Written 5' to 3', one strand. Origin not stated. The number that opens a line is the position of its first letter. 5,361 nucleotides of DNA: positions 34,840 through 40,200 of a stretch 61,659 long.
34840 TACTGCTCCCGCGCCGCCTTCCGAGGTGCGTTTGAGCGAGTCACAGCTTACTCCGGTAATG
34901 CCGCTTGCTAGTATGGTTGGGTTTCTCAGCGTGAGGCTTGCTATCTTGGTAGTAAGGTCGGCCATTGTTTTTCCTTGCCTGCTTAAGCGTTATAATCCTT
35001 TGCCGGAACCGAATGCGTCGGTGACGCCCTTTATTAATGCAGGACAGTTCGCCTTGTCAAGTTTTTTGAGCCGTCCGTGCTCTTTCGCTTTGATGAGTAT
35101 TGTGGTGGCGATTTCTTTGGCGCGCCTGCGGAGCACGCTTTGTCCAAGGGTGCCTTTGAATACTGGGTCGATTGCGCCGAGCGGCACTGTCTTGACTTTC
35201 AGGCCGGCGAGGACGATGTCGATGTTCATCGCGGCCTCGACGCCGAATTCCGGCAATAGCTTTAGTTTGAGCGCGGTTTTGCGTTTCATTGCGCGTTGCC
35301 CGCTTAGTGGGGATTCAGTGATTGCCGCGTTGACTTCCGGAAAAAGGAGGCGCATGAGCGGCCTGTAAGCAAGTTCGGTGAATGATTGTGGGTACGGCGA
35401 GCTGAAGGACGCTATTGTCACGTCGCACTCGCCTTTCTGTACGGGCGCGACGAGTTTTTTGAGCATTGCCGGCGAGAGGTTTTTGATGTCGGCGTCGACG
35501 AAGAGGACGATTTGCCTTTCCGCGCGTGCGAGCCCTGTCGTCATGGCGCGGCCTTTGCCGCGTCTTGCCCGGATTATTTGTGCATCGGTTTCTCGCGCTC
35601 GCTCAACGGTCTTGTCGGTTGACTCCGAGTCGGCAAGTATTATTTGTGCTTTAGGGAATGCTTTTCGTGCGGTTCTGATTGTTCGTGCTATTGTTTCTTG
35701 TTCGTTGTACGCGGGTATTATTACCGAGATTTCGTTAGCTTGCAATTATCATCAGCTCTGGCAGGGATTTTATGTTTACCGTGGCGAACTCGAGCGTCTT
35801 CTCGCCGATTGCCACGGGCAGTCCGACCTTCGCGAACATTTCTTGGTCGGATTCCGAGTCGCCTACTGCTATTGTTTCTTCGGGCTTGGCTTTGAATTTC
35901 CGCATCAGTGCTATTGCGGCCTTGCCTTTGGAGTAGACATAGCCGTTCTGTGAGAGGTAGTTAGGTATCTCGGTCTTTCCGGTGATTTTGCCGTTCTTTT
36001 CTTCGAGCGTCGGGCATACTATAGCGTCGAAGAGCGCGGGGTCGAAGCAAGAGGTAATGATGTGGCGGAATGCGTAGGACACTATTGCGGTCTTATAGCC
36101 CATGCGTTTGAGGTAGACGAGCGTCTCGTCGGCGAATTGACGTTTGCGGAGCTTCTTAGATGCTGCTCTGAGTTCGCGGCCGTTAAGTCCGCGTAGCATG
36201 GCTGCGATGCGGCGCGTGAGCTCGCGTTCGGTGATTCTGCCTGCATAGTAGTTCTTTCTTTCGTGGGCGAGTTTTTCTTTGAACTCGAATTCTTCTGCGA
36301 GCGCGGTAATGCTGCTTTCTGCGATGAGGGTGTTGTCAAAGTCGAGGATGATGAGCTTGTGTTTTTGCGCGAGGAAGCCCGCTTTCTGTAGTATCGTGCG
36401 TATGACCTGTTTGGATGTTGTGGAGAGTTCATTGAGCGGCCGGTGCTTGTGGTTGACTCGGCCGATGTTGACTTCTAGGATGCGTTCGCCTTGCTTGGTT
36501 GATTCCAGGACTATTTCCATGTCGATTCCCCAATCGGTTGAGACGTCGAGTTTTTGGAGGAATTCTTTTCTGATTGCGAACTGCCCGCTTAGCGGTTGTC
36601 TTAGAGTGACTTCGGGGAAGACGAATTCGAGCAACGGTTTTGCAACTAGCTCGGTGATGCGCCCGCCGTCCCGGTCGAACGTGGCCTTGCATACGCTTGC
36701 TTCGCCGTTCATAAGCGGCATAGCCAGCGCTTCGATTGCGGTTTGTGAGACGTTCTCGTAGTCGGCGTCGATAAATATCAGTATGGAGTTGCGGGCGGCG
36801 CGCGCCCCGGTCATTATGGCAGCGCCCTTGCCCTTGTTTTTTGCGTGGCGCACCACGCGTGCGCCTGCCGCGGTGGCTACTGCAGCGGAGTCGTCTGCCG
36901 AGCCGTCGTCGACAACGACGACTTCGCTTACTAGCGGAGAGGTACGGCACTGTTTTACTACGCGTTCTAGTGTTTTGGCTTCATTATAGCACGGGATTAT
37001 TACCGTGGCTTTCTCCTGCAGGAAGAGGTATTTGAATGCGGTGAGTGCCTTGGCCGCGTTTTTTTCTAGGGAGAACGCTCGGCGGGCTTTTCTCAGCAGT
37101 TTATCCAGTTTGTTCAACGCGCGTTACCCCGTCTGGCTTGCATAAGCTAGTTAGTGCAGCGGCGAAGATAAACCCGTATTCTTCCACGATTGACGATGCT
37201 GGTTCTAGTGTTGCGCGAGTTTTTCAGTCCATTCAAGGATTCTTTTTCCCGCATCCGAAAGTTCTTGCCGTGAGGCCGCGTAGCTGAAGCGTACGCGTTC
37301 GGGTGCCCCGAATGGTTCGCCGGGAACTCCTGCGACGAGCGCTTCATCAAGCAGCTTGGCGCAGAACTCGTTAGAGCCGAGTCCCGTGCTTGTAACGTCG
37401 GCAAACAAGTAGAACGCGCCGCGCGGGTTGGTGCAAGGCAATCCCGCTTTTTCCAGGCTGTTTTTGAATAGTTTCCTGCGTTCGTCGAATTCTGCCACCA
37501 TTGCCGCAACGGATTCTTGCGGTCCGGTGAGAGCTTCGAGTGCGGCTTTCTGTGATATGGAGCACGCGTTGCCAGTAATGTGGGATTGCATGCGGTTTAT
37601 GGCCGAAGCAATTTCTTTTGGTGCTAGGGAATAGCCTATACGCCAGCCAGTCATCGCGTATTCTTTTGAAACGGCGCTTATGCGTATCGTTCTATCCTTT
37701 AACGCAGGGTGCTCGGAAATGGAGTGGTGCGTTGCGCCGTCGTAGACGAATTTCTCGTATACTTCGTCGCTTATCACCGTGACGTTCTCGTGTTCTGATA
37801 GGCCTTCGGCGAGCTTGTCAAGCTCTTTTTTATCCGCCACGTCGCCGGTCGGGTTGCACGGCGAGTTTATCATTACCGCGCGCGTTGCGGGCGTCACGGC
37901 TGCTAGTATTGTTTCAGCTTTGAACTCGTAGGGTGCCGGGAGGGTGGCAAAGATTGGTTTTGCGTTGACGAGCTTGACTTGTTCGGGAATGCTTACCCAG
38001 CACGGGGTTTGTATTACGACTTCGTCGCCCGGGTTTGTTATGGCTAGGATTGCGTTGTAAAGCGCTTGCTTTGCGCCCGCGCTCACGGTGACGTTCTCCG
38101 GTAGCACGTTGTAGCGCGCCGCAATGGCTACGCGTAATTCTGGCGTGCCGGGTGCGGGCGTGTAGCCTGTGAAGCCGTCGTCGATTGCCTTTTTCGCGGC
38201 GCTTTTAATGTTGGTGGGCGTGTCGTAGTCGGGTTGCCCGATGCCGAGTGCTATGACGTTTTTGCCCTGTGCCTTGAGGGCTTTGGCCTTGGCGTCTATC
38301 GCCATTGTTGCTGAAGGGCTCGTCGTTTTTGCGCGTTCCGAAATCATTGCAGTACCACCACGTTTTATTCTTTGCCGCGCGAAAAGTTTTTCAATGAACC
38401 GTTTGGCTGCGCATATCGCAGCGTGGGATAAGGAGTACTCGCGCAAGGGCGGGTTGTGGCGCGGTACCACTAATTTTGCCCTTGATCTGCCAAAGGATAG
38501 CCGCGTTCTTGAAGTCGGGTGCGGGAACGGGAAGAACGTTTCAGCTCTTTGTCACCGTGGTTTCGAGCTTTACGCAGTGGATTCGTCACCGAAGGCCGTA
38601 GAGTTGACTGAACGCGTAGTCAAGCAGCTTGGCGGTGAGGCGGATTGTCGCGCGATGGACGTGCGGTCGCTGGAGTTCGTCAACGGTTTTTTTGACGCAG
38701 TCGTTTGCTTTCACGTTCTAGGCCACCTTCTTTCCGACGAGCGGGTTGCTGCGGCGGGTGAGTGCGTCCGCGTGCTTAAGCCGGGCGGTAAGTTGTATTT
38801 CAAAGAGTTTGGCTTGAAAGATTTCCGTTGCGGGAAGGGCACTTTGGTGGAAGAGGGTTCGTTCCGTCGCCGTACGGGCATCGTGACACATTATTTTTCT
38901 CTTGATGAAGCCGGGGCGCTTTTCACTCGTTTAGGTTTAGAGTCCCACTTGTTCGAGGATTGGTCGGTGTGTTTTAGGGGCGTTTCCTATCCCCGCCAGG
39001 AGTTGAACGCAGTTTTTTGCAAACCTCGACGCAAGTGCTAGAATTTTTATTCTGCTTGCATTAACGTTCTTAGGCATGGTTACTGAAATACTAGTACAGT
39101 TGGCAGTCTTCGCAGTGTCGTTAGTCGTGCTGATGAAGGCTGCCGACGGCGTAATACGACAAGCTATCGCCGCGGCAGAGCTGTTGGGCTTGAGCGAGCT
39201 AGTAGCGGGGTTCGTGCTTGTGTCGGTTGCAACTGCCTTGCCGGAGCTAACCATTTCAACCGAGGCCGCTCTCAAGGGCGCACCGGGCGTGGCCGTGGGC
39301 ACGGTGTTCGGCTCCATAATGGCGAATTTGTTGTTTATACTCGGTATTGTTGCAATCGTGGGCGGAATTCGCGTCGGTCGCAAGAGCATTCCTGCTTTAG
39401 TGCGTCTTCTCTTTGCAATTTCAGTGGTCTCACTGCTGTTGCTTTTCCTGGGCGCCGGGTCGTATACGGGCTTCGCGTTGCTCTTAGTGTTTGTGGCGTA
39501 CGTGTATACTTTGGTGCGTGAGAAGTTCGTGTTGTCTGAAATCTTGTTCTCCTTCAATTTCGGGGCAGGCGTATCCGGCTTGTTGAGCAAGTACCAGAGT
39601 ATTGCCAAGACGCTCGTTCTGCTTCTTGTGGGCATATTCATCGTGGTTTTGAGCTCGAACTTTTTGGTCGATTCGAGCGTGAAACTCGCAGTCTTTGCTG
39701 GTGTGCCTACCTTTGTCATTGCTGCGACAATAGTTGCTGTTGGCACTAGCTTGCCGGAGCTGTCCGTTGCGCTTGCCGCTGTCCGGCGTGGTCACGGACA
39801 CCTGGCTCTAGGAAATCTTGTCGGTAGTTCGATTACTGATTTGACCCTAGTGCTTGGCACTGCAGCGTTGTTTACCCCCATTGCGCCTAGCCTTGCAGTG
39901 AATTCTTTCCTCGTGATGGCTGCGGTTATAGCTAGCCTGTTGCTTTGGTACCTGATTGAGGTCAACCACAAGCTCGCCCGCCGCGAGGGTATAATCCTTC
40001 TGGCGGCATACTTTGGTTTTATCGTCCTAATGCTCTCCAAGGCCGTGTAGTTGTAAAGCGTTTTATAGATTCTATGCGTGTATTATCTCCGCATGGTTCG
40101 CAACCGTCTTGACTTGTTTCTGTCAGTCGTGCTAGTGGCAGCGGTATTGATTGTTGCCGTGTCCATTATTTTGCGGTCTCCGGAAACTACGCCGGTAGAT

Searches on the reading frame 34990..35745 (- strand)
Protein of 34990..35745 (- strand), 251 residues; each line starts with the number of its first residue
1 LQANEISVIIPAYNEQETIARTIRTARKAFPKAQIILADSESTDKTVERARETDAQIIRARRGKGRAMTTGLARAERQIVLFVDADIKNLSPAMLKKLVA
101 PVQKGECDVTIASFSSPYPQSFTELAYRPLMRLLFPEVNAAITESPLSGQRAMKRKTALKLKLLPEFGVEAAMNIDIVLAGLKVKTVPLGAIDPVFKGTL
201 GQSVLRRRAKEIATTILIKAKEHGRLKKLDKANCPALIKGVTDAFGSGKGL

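Call 20: search_protein_families(library=pfam, proteins=[window:34990-35745:-], max_evalue=0.00001)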
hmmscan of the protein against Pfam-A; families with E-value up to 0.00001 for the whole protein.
window:34990-35745:- (251 aa): 3 families
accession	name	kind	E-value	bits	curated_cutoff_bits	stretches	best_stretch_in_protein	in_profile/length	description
PF00535.33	Glycos_transf_2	-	1.7e-22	80.5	23.3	1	7-118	1-119/168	Glycosyl transferase family 2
PF13641.12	Glyco_tranf_2_3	-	1.8e-08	35.1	27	1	6-104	3-113/230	Glycosyltransferase like family 2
PF12804.13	NTP_transf_3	-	1.9e-06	28.6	27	1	13-126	21-133/160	MobA-like NTP transferase domain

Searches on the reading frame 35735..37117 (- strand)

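Call 23: search_protein_families(library=pfam, proteins=[window:35735-37117:-], max_evalue=0.00001)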
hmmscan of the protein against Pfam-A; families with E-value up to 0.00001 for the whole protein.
window:35735-37117:- (460 aa): 8 families
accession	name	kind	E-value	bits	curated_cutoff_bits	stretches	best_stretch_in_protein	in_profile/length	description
PF00535.33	Glycos_transf_2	-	3.3e-26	92.6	23.3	1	38-156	1-124/168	Glycosyl transferase family 2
PF12710.13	HAD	-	4.6e-18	66.8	27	1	256-428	1-188/189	haloacid dehalogenase-like hydrolase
PF00702.32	Hydrolase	-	6.8e-13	49.9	26.4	1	254-432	2-191/191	haloacid dehalogenase-like hydrolase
PF08282.18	Hydrolase_3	-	6.7e-09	36.3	20.9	1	361-441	152-232/255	haloacid dehalogenase-like hydrolase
PF13419.12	HAD_2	-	3.5e-08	34.2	23.8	0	256-359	1-114/178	Haloacid dehalogenase-like hydrolase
PF05116.19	S6PP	-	1.3e-07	31.9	20.3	0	396-443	165-212/247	Sucrose-6F-phosphate phosphohydrolase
PF13641.12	Glyco_tranf_2_3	-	3e-06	27.9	27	1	37-119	3-96/230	Glycosyltransferase like family 2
PF10111.15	Glyco_tranf_2_2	-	8.4e-06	25.9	27.3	0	38-120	1-92/276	Glycosyltransferase like family 2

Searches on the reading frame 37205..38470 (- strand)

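Call 23: search_protein_families(library=pfam, proteins=[window:37205-38470:-], max_evalue=0.00001)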
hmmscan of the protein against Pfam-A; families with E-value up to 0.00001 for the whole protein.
window:37205-38470:- (421 aa): 3 families
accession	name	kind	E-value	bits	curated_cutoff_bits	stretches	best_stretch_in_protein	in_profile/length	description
PF00155.27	Aminotran_1_2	-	3.9e-68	230.7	19.7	1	71-404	2-354/361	Aminotransferase class I and II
PF01041.23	DegT_DnrJ_EryC1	-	1.9e-07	31.1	19.8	1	127-223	43-137/360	DegT/DnrJ/EryC1/StrS aminotransferase family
PF01053.26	Cys_Met_Meta_PP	-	6.9e-06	25.3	27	0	127-236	71-174/381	Cys/Met metabolism PLP-dependent enzyme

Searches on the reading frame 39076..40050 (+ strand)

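Call 90: search_protein_families(library=pfam, proteins=[window:39076-40050:+], max_evalue=0.001)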
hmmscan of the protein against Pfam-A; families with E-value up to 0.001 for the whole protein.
window:39076-40050:+ (324 aa): 1 family
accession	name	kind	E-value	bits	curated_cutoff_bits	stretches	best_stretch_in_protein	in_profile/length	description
PF01699.29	Na_Ca_ex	-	1.3e-49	168.4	24.9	2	180-320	3-150/151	Sodium/calcium exchanger protein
